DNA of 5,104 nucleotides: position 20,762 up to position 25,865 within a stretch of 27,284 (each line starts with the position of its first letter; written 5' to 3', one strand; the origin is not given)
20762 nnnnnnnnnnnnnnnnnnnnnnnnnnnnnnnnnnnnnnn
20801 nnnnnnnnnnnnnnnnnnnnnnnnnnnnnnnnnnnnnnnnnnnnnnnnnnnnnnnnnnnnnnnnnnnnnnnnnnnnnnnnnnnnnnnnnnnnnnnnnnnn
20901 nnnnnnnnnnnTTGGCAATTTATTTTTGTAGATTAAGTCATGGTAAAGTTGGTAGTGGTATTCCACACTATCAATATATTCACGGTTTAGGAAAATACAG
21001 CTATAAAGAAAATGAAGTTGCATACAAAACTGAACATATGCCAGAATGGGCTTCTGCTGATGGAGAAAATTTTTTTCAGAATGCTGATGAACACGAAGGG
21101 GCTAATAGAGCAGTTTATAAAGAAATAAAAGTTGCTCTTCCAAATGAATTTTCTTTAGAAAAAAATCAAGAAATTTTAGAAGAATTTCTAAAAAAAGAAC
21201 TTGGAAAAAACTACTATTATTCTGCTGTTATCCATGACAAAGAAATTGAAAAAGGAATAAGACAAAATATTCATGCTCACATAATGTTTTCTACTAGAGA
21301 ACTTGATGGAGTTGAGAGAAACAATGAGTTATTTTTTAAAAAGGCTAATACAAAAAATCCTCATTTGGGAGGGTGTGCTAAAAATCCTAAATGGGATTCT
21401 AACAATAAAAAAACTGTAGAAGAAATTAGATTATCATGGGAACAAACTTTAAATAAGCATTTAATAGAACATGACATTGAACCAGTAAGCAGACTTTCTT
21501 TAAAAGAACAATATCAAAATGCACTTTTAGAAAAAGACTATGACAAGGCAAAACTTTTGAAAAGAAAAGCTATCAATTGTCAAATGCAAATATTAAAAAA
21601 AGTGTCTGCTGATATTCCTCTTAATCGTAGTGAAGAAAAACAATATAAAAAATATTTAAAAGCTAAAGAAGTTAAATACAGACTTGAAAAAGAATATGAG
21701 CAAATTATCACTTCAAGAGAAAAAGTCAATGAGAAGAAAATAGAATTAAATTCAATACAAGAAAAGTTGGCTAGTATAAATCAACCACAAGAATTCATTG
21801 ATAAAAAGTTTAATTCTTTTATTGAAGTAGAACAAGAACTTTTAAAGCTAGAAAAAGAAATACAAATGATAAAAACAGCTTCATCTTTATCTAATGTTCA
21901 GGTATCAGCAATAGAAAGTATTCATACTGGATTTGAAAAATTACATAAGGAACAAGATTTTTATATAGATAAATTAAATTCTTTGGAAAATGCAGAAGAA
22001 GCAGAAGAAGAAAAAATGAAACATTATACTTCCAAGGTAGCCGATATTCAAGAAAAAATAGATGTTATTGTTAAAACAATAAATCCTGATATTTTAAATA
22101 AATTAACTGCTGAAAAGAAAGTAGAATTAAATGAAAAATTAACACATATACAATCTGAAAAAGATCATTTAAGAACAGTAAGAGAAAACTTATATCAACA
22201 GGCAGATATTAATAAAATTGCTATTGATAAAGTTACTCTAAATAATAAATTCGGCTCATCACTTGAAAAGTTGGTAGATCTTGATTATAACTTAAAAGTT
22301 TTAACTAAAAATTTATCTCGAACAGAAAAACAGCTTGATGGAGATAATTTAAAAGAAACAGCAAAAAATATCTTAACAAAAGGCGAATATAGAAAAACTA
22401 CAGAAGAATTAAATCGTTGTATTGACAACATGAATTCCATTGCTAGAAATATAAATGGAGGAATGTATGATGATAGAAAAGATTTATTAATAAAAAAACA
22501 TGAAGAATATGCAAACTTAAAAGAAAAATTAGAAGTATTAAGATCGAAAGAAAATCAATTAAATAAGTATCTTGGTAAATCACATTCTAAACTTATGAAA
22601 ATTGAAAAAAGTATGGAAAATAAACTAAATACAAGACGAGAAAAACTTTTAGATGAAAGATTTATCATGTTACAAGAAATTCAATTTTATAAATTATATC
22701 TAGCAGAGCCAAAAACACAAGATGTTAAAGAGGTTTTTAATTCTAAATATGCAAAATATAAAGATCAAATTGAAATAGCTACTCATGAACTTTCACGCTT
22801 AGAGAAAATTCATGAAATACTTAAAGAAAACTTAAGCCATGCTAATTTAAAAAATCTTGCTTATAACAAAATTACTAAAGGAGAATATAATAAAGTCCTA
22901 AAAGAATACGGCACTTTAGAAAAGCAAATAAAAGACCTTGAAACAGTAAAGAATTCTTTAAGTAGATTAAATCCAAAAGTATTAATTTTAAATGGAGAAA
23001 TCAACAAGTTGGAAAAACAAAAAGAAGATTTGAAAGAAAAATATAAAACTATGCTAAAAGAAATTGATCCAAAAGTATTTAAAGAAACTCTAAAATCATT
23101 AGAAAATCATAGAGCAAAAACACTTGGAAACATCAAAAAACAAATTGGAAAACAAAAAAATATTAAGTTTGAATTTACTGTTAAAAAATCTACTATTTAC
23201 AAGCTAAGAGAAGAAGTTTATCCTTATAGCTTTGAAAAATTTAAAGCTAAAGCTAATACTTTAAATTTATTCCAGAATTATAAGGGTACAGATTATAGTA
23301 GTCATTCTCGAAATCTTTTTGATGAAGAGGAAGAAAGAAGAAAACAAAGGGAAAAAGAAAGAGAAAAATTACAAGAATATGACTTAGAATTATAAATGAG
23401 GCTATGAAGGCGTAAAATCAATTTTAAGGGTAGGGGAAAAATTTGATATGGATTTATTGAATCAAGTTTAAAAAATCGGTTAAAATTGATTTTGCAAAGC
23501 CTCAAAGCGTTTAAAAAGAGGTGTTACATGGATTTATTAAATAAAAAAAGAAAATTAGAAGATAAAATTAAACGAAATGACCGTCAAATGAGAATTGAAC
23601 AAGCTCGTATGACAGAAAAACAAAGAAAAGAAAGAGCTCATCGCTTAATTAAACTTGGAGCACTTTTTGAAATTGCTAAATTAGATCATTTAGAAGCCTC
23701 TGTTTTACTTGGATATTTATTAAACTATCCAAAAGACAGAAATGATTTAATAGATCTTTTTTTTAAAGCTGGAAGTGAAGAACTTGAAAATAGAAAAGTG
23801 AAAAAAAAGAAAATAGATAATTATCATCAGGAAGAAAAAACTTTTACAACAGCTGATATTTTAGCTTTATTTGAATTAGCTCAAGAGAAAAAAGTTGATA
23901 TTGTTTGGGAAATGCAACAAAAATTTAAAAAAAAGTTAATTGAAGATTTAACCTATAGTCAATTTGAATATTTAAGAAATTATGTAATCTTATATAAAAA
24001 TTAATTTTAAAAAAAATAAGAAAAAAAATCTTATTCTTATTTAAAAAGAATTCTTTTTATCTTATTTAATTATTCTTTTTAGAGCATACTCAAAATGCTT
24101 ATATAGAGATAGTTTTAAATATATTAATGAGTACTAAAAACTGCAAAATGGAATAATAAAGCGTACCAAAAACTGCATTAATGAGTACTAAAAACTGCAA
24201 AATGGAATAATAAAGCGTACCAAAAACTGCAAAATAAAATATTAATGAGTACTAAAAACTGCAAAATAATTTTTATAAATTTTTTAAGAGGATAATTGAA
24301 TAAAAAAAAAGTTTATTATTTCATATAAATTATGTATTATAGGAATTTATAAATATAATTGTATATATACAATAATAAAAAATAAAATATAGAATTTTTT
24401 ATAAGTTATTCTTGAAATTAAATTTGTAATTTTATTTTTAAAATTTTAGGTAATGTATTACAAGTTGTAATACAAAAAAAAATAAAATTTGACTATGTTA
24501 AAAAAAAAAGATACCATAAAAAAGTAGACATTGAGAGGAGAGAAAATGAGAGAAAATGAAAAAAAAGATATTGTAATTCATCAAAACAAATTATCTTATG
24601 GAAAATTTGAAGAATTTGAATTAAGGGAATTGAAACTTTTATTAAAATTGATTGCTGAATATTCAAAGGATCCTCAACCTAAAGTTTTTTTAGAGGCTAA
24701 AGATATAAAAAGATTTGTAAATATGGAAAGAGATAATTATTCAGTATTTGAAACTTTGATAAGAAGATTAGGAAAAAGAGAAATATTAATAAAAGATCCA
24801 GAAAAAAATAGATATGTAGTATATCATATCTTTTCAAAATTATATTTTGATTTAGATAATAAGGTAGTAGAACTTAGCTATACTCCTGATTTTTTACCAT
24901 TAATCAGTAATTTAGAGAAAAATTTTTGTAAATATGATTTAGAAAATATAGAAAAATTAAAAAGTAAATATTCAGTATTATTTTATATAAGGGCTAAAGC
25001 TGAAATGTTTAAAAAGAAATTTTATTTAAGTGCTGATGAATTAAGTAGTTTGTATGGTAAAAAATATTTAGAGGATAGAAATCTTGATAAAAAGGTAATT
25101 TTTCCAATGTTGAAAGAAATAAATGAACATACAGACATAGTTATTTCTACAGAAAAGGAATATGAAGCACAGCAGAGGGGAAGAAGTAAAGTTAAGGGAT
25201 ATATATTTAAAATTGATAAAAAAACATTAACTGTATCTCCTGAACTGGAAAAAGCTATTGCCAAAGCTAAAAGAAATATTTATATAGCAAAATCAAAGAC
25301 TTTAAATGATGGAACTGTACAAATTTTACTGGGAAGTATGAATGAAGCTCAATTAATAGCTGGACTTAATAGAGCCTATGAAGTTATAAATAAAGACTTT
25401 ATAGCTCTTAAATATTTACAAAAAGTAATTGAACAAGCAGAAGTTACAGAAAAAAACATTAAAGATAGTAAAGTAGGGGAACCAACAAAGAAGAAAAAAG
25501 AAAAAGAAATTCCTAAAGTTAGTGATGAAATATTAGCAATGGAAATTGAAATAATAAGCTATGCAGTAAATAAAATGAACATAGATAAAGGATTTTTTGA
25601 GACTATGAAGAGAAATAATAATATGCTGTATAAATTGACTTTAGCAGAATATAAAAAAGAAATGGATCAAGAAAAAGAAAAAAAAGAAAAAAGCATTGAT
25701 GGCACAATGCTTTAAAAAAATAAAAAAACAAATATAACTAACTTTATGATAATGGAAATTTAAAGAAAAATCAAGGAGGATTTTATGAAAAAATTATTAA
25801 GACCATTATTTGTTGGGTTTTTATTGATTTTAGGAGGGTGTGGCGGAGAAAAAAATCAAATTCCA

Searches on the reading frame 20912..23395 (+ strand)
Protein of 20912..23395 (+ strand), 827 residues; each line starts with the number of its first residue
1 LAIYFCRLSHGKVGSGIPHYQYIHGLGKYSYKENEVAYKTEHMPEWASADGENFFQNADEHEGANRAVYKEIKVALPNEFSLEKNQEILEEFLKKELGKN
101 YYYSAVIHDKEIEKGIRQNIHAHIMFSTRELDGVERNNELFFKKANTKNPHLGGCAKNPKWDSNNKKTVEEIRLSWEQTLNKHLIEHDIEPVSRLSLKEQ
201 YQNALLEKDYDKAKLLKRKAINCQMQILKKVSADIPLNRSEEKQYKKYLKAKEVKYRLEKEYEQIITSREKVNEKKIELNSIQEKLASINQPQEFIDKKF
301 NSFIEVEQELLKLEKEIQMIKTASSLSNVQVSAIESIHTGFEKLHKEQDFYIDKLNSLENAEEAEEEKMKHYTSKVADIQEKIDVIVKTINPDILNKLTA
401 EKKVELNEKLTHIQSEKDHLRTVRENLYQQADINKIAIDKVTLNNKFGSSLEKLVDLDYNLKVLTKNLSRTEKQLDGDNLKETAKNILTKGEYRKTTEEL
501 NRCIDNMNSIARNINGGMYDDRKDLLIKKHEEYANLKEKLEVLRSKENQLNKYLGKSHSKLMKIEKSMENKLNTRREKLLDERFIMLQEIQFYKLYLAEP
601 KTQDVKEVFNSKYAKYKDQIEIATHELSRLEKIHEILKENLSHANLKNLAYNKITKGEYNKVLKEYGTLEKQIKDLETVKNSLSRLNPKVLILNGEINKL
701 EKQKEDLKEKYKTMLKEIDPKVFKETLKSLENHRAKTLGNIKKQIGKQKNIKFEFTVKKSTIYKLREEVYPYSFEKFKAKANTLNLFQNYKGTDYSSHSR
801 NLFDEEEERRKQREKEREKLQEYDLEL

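Call 7: search_protein_families(library=pfam, proteins=[window:20912-23395:+], max_evalue=0.01)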
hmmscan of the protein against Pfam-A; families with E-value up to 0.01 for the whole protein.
window:20912-23395:+ (827 aa): 1 family
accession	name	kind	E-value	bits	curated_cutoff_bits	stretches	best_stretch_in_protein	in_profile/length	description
PF03389.21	MobA_MobL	-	2.7e-17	63.7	26.7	1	39-200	39-204/224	MobA/MobL family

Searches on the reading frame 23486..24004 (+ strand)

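Call 7: search_protein_families(library=pfam, proteins=[window:23486-24004:+], max_evalue=0.01)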
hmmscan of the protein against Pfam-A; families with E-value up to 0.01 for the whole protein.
window:23486-24004:+ (172 aa): 2 families
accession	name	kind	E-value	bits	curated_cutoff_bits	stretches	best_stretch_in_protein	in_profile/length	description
PF06412.16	TraD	-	2.4e-08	34.1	22.3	1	45-82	2-39/62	Conjugal transfer protein TraD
PF12958.12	DUF3847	-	5.6e-06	26.7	40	1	19-62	7-50/81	Protein of unknown function (DUF3847)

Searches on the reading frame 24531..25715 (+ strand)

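Call 7: search_protein_families(library=pfam, proteins=[window:24531-25715:+], max_evalue=0.01)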
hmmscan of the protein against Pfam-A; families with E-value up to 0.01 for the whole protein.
window:24531-25715:+ (394 aa): 2 families
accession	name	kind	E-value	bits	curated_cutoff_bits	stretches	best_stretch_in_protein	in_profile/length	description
PF01051.27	Rep3_N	-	1.3e-21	77.9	22.4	1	14-152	1-137/141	Initiator Replication protein, WH1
PF21205.3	Rep3_C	-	7.8e-09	36.1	21.1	1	169-228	3-59/59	Initiator Rep protein, WH2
